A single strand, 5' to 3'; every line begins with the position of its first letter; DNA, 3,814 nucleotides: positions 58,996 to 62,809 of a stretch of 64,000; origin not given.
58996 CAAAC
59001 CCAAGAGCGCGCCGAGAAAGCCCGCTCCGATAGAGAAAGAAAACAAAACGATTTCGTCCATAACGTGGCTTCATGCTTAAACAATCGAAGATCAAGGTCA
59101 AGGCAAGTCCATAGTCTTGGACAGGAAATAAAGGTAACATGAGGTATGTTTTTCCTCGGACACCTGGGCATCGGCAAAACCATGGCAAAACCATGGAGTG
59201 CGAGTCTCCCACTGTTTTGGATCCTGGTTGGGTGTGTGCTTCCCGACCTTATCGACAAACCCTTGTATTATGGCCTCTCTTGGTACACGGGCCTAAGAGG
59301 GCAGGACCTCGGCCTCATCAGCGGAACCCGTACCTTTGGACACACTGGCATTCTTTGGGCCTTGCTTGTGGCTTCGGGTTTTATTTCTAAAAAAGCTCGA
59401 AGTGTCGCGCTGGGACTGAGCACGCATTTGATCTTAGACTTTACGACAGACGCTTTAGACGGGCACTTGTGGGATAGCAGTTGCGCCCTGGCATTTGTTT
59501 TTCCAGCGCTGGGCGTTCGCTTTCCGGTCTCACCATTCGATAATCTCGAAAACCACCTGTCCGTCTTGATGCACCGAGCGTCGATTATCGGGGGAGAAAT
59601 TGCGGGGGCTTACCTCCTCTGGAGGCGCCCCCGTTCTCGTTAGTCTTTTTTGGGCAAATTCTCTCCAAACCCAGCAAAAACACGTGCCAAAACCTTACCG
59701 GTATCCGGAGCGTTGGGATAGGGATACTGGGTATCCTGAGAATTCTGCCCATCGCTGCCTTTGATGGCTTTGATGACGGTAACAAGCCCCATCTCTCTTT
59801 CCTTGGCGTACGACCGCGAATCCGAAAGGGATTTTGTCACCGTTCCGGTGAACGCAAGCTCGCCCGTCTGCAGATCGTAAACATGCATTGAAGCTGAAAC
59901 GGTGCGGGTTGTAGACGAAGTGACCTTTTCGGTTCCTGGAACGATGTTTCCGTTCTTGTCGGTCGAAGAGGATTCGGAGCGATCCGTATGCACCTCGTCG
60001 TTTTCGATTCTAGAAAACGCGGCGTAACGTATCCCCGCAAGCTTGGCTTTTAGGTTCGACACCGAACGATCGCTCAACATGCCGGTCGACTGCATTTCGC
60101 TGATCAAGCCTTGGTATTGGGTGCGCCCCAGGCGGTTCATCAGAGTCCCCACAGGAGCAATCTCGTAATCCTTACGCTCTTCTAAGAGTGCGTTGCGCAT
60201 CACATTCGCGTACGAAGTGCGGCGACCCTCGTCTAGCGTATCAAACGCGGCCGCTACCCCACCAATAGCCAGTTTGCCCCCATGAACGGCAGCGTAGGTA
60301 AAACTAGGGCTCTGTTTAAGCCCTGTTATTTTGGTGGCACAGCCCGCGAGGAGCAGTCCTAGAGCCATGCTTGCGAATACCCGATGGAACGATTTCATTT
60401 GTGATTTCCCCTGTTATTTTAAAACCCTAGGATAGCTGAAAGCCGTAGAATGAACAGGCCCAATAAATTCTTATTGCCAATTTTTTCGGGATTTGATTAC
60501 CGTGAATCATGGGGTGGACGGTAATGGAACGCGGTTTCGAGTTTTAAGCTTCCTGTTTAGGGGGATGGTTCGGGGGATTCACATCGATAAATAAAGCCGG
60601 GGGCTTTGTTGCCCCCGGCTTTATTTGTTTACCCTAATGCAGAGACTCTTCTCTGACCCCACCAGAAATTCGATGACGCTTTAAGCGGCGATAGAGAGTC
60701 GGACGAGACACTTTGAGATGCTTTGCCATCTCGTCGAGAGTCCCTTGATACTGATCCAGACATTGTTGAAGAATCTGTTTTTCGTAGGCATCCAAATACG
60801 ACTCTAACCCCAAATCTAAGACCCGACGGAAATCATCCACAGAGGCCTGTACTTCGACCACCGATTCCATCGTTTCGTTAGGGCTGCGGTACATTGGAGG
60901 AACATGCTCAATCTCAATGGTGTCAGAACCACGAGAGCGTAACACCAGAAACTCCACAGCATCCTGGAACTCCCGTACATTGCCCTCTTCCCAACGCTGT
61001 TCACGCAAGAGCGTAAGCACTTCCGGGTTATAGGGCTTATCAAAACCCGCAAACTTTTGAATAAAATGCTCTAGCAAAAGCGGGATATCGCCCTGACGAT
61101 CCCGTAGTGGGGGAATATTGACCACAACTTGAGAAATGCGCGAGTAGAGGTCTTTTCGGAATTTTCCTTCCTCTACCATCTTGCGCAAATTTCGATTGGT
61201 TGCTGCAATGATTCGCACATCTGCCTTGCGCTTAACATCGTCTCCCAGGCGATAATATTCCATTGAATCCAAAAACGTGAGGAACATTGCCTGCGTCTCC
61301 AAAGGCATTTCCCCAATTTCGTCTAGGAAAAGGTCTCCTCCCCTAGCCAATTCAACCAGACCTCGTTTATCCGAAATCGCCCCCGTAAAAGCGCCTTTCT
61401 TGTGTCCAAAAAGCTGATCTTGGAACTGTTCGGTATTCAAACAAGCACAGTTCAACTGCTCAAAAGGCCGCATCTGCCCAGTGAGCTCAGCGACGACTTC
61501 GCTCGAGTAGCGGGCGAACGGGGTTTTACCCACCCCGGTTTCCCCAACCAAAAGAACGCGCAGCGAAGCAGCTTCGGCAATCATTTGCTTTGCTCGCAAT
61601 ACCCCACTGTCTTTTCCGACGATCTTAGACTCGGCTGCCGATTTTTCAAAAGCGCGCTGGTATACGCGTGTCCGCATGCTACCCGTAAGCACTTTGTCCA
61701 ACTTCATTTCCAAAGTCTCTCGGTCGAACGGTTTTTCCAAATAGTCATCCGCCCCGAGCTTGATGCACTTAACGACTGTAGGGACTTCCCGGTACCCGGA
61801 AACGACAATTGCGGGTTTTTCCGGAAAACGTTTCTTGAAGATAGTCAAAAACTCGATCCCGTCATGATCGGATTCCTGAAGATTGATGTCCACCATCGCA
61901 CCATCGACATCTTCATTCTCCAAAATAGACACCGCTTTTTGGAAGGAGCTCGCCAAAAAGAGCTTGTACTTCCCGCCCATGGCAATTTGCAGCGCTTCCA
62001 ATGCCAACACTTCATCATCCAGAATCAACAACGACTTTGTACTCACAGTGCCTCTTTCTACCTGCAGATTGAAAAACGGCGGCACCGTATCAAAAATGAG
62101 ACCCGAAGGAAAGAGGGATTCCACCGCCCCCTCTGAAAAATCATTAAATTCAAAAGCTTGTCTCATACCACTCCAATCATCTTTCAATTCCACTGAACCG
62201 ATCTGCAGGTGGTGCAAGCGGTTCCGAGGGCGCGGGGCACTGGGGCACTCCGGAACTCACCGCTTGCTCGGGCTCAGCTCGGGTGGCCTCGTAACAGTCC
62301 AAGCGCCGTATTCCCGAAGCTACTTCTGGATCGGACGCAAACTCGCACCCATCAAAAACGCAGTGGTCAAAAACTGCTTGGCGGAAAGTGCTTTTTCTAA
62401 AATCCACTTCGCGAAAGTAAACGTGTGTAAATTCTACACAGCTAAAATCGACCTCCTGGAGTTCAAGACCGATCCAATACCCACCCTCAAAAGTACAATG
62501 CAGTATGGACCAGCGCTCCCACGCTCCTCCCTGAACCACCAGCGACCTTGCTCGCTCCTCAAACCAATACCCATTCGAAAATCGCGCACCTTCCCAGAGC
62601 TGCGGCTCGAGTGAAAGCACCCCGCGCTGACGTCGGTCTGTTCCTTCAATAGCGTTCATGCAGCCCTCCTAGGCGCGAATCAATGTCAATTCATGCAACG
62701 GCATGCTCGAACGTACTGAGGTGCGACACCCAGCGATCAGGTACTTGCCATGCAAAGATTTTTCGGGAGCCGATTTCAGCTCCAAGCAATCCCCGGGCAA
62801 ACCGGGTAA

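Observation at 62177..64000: Translationally coupled operon (radical-SAM-like enzyme, 330-aa unknown, pentapeptide-repeat protein) abutting a sigma54 enhancer-binding response regulator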

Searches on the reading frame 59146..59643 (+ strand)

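Call 95: search_protein_families(library=pfam, proteins=[window:59146-59643:+], max_evalue=0.001)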
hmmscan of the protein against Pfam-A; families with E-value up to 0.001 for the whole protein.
window:59146-59643:+ (165 aa): 2 families
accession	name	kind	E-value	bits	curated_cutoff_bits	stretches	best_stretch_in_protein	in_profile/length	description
PF04307.19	YdjM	-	6.5e-05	22.9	29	1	17-102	26-110/176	YdjM inner membrane protein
PF00882.24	Zn_dep_PLPC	-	0.00022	21.6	26.8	1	20-112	23-98/167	Zinc dependent phospholipase C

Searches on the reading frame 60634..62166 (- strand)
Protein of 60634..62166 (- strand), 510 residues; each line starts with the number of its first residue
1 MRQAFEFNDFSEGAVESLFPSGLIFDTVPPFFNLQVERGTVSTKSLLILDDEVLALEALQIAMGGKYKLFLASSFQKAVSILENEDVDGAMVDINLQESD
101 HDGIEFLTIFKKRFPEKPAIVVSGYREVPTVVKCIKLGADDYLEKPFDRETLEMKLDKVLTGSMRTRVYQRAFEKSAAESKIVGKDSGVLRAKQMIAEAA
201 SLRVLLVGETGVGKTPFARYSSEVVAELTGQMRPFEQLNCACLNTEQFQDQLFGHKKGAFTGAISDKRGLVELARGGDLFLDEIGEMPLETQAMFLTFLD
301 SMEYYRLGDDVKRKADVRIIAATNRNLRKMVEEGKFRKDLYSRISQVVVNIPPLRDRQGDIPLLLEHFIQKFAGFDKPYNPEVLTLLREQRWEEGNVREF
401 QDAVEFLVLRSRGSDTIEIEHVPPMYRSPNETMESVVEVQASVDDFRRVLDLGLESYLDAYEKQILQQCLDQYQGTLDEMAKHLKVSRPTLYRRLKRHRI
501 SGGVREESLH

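Call 3: search_protein_families(library=pfam, proteins=[window:60634-62166:-], max_evalue=0.1)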
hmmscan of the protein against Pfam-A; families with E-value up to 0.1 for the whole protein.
window:60634-62166:- (510 aa): 24 families
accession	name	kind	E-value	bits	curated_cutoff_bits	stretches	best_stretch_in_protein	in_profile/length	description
PF00158.32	Sigma54_activat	-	8.1e-51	172.5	20.2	1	189-349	8-167/168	Sigma-54 interaction domain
PF00072.30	Response_reg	-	6.8e-18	65.3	30.2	1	47-155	2-109/111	Response regulator receiver domain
PF14532.12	Sigma54_activ_2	-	2.8e-14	54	25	1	198-354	18-138/138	Sigma-54 interaction domain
PF25601.1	AAA_lid_14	-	8.3e-14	51.6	27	1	355-433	1-81/87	AAA+ ATPase lid domain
PF02954.25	HTH_8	-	3e-09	36.9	22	1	461-497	5-41/42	Bacterial regulatory protein, Fis family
PF07728.20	AAA_5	-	1.3e-07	32.1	22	1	204-343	2-138/139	AAA domain (dynein-related subfamily)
PF01078.27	Mg_chelatase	-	1.1e-05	25.4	20.3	1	194-325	15-158/207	Magnesium chelatase, subunit ChlI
PF00004.35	AAA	-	0.00011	23.1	21.2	1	204-327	1-111/131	ATPase family associated with various cellular activities (AAA)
PF18024.7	HTH_50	-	0.00013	22.1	27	1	453-501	3-50/50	Helix-turn-helix domain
PF12728.13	HTH_17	-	0.00025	21.7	27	1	476-500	3-27/51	Helix-turn-helix domain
PF13309.12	HTH_22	-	0.0021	18.5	29.6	1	473-496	40-63/63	HTH domain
PF13556.12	HTH_30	-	0.005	17.1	27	1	472-497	10-35/59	PucR C-terminal helix-turn-helix domain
PF08279.18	HTH_11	-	0.0072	16.6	25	1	463-496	3-37/55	HTH domain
PF13518.12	HTH_28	-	0.0094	16.5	25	1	464-498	4-36/52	Helix-turn-helix domain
PF13384.12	HTH_23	-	0.0094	16.2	24.6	1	465-502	10-45/50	Homeodomain-like domain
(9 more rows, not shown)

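Call 4: search_protein_families(library=ncbifam, proteins=[window:60634-62166:-], max_evalue=0.1)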
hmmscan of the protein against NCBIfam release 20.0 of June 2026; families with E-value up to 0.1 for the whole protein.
window:60634-62166:- (510 aa): 105 families (the best 25 are shown)
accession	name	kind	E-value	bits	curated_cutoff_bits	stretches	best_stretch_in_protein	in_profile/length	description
NF008469.0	PRK11361.1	equivalog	2e-76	257.5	714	1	43-500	4-456/461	acetoacetate metabolism transcriptional regulator AtoC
NF051870.1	NAssimRespRegNtrX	equivalog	1e-74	252.1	600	1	45-497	3-449/452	nitrogen assimilation response regulator NtrX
TIGR01818.1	ntrC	equivalog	1.1e-74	251.9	558.6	1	71-496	27-461/463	nitrogen regulation protein NR(I)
NF038308.1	RNA_repair_RtcR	equivalog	1.1e-73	248.9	650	1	172-504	171-522/530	RNA repair transcriptional activator RtcR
TIGR02915.1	PEP_resp_reg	equivalog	6.2e-73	246.1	502.6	1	46-500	1-444/445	PEP-CTERM-box response regulator transcription factor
NF041552.1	TF_PrdR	equivalog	1.2e-70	238.5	795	1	174-497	259-575/577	sigma-54 dependent transcriptional regulator PrdR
NF003451.0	PRK05022.1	equivalog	5.8e-69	233.1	476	1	171-500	181-510/512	nitric oxide reductase transcriptional regulator NorR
NF041946.1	LuxO_transreg_Vib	equivalog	5.3e-67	226.6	800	1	72-497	26-459/463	quorum-sensing sigma-54 dependent transcriptional regulator LuxO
NF007689.0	PRK10365.1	equivalog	7.5e-63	212.8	760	1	45-449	7-409/441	sigma-54-dependent response regulator transcription factor ZraR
TIGR01817.1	nifA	equivalog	9.5e-62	209.4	528.85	1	166-408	182-425/534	nif-specific transcriptional activator NifA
NF008176.1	PRK10923.1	equivalog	3.2e-60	204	620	1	75-497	33-465/469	nitrogen regulation protein NR(I)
NF049963.1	RespRegFlgRCampy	domain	8.7e-60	202.8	750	1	46-369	3-322/429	fla regulon two-component system response regulator FlgR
NF011695.0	PRK15115.1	equivalog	1.8e-58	198.4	763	1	44-409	7-366/445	two-component system response regulator GlrR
NF041906.1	V4R_TF_MobR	exception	6e-58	196.6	999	1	183-497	235-543/544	phenol degradation transcriptional regulator MobR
NF011953.0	PRK15424.1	equivalog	6.8e-55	186.7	703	1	168-498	207-534/538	propionate catabolism operon regulatory protein PrpR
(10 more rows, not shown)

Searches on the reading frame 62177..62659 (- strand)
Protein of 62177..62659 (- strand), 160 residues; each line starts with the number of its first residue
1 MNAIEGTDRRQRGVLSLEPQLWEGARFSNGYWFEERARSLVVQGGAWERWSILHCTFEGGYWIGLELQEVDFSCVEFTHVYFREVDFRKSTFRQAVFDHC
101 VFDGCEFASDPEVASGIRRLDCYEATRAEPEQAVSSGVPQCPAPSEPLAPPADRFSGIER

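Call 3: search_protein_families(library=pfam, proteins=[window:62177-62659:-], max_evalue=0.1)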
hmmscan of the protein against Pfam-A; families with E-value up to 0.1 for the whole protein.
window:62177-62659:- (160 aa): 4 families
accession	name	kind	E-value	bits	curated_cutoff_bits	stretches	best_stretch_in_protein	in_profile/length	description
PF00805.28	Pentapeptide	-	5.5e-07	29.5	20.2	2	82-107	3-28/40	Pentapeptide repeats (8 copies)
PF13599.13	Pentapeptide_4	-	9.4e-06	26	38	1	53-107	4-58/78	Pentapeptide repeat region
PF13576.12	Pentapeptide_3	-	1.5e-05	25.6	27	1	76-108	5-39/48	Pentapeptide repeats (9 copies)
PF23894.2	LD_SV2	-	0.0063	17.3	29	1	66-103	36-73/92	SV2A/B/C luminal domain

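Call 4: search_protein_families(library=ncbifam, proteins=[window:62177-62659:-], max_evalue=0.1)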
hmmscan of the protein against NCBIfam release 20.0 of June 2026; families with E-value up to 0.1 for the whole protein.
window:62177-62659:- (160 aa): 6 families
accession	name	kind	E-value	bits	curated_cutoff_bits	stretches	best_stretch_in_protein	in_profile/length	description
NF051894.1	anti_phage_HalA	equivalog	3.3e-06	26.6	250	1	55-108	61-115/338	anti-phage Hailong system effector protein HalA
NF000349.1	mfpA_AE000516.2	equivalog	0.0046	16.8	360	1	68-120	30-82/183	pentapeptide repeat protein MfpA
NF007264.0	PRK09718.1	equivalog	0.007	15.2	326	1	67-114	167-214/512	SopA family protein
NF047416.1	penta_HetL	equivalog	0.056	12.9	260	1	64-107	17-60/218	heterocyst differentiation pentapeptide repeat protein HetL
NF012151.0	penta_rpt_QnrAS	exception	0.063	13.3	490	0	82-109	8-35/218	QnrAS family quinolone resistance pentapeptide repeat protein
TIGR03154.1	sulfolob_CbsA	equivalog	0.065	12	468.4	1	21-44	345-368/465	cytochrome b558/566 subunit A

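Call 14: search_protein_families(library=phrogs, proteins=[window:62177-62659:-], max_evalue=0.1)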
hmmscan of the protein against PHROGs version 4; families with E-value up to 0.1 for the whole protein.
window:62177-62659:- (160 aa): 3 families
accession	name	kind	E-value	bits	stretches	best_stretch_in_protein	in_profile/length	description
phrog_24530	-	unknown function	6e-05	23.2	1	35-108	65-143/365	-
phrog_12514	-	unknown function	0.014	15.8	1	49-115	153-218/287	-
phrog_30747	-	unknown function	0.092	12.6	0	67-114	86-133/431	-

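Call 68: search_protein_families(library=padloc, proteins=[window:62177-62659:-], max_evalue=0.01)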
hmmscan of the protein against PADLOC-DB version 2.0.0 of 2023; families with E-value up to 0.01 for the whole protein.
window:62177-62659:- (160 aa): 0 families
